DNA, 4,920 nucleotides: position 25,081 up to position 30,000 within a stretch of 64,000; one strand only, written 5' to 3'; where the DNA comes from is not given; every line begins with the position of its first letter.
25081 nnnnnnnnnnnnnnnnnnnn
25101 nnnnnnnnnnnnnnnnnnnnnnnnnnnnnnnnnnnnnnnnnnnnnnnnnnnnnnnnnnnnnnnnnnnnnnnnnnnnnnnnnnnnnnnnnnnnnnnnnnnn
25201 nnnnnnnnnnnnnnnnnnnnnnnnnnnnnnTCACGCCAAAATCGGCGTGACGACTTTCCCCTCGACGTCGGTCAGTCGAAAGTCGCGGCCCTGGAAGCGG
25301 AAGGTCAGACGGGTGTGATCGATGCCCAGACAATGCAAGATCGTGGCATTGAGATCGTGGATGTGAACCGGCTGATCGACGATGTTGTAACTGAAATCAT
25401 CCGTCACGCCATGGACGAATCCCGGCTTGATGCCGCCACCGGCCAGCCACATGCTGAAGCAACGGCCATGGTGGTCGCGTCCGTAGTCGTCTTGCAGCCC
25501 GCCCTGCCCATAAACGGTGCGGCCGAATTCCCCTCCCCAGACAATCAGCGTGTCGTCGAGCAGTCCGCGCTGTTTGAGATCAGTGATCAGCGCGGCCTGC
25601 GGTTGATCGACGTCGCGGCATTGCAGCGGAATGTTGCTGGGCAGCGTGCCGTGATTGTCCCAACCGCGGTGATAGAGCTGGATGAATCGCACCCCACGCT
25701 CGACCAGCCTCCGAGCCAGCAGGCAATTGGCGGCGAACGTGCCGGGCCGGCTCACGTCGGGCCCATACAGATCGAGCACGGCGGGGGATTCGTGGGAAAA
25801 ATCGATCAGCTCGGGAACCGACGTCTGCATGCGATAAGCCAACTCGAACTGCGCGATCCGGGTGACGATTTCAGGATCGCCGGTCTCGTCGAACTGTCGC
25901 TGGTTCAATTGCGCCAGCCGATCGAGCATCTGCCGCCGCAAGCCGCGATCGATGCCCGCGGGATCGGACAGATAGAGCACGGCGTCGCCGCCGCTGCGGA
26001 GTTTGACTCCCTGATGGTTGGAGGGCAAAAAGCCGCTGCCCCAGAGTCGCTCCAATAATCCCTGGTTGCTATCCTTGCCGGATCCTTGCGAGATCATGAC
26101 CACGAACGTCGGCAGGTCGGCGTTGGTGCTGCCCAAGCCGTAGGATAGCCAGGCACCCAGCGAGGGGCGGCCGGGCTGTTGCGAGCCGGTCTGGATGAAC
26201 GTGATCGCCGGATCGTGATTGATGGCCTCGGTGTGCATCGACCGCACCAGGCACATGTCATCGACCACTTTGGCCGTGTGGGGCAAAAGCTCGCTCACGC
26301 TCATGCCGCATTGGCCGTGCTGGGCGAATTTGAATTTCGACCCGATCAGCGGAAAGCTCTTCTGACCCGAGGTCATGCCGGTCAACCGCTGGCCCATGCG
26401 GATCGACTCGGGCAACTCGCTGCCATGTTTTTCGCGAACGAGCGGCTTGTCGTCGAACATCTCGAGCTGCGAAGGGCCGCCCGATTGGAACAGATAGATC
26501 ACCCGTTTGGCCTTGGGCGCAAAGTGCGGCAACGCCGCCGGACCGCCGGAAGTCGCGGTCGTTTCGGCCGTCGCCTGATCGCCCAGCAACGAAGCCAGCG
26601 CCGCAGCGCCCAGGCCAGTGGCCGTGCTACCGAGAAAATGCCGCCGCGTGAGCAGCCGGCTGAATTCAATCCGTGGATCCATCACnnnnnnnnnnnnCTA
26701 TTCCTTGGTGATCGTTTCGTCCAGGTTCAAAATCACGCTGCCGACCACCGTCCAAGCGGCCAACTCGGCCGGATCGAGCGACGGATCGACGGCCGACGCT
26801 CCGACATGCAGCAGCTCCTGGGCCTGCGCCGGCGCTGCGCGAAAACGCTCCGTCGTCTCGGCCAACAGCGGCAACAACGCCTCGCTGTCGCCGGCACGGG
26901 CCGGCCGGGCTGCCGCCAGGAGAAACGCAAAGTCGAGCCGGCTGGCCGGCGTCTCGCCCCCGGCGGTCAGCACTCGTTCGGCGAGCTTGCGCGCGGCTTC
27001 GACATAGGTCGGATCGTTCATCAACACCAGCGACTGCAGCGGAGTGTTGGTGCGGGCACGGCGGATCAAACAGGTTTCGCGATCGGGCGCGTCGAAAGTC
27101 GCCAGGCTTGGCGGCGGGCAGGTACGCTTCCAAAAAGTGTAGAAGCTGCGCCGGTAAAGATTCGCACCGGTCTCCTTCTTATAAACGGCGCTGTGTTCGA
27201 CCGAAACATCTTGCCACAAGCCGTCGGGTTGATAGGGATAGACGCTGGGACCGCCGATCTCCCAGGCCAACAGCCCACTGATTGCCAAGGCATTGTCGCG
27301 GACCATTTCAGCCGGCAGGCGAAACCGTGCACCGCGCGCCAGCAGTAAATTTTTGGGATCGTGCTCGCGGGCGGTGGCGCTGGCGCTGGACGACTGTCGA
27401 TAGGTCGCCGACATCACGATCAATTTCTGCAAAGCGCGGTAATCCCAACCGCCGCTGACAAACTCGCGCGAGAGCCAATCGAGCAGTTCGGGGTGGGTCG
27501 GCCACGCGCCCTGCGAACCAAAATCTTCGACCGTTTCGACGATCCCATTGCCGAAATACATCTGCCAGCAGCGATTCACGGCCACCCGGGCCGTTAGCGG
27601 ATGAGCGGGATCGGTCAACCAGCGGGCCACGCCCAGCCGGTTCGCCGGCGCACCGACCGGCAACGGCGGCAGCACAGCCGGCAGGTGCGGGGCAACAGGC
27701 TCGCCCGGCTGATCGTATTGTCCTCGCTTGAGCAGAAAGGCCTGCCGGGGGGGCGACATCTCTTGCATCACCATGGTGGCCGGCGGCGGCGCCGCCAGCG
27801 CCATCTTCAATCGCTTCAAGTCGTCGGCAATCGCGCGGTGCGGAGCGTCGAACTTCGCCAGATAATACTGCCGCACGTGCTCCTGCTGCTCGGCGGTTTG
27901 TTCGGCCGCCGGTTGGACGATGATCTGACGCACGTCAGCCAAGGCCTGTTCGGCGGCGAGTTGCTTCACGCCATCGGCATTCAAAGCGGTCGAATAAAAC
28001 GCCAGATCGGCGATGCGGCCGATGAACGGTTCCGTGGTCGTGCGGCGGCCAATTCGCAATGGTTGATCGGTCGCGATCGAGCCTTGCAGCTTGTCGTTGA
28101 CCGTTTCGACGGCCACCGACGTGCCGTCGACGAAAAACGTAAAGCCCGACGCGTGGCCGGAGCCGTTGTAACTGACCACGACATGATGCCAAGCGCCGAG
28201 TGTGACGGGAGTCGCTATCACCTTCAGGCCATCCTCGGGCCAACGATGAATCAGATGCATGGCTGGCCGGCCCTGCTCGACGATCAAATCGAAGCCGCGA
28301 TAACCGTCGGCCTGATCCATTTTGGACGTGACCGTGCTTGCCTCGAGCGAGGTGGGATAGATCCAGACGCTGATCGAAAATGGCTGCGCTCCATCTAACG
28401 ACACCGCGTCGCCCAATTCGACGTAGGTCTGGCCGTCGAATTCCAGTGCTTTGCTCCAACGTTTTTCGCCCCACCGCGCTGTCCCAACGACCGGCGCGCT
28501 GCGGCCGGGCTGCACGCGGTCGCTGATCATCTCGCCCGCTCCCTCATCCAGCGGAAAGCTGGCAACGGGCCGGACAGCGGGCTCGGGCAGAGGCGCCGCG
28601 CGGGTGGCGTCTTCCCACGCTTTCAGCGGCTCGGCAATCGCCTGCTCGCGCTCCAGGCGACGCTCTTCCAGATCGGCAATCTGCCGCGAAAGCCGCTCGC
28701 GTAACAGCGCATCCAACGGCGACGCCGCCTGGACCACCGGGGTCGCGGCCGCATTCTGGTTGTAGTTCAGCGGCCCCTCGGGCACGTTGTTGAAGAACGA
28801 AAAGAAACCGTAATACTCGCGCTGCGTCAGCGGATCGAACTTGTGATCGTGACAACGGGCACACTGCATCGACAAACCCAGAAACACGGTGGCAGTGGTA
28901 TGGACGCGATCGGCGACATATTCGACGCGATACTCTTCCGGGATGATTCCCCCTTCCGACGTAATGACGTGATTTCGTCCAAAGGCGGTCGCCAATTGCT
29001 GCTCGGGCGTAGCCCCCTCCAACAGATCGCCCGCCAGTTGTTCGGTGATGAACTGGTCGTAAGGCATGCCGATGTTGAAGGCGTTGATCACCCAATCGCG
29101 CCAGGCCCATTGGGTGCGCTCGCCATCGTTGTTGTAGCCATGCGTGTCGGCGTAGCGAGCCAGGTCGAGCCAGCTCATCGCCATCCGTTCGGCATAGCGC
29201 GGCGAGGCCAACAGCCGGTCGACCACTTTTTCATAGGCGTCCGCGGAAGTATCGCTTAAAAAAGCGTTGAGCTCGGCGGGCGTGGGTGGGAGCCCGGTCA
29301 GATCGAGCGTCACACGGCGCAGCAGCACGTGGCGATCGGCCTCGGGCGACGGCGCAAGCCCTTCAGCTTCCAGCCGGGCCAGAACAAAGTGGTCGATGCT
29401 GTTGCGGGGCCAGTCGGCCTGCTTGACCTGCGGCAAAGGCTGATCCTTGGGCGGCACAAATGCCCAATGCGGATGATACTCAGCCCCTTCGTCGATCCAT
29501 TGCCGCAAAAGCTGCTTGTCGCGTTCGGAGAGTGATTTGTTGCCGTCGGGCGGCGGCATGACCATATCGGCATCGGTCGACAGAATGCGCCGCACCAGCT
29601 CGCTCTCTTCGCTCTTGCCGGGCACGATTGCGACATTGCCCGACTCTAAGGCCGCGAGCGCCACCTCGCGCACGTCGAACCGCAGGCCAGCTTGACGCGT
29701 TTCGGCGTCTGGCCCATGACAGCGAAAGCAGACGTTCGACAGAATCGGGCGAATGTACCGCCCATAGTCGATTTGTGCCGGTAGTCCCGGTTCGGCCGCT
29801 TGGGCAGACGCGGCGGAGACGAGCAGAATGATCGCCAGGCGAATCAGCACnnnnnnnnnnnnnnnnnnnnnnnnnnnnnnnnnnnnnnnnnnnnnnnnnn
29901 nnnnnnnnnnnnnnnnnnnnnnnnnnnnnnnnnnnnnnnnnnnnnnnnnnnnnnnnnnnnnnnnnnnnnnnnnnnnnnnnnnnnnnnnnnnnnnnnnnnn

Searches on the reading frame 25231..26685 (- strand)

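Call 8: search_protein_families(library=pfam, proteins=[window:25231-26685:-])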
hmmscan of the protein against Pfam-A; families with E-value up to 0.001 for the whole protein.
window:25231-26685:- (484 aa): 1 family
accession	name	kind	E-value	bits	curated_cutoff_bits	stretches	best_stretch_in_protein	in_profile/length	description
PF07394.17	DUF1501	-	5.8e-157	523.3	27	1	59-483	1-390/390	Protein of unknown function (DUF1501)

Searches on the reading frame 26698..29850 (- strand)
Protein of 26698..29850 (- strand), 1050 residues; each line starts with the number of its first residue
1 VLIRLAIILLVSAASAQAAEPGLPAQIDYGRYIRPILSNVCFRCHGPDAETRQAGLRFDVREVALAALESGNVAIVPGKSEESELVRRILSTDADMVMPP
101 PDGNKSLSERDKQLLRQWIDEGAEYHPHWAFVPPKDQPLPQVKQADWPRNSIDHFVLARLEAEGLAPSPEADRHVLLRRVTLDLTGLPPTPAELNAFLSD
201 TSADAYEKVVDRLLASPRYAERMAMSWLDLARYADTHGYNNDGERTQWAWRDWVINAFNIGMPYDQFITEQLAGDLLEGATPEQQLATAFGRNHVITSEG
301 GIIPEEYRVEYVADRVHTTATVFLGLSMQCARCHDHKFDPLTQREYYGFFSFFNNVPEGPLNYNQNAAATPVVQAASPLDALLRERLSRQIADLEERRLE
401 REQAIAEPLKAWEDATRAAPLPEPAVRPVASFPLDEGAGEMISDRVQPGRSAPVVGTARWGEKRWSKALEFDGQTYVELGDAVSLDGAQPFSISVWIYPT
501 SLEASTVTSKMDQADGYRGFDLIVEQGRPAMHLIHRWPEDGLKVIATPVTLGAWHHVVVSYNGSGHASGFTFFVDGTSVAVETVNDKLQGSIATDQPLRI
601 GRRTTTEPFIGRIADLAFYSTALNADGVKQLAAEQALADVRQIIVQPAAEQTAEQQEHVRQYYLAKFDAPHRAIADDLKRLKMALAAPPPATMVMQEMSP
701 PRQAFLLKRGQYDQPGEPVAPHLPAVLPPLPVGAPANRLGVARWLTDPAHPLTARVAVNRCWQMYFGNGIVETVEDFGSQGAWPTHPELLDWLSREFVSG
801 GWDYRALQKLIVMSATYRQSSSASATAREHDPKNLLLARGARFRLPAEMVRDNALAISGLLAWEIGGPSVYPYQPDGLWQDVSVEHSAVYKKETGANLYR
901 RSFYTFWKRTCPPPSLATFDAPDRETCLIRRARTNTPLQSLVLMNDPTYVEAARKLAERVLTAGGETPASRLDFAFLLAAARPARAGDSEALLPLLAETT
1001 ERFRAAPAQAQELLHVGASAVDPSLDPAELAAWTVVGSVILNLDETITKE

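Call 8: search_protein_families(library=pfam, proteins=[window:26698-29850:-])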
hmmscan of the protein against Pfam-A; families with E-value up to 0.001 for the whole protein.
window:26698-29850:- (1050 aa): 4 families
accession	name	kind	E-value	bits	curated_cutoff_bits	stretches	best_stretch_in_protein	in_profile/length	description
PF07587.16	PSD1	-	2.7e-99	331.9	28.5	1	737-993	1-241/244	Protein of unknown function (DUF1553)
PF07583.16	PSCyt2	-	4.4e-90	301.7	29.8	1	152-357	2-208/209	Protein of unknown function (DUF1549)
PF13385.13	Laminin_G_3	-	7.1e-23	81.9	27.6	1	472-628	2-150/151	Concanavalin A-like lectin/glucanases superfamily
PF07635.16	PSCyt1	-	2.3e-19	70.2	22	1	41-102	1-59/59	Planctomycete cytochrome C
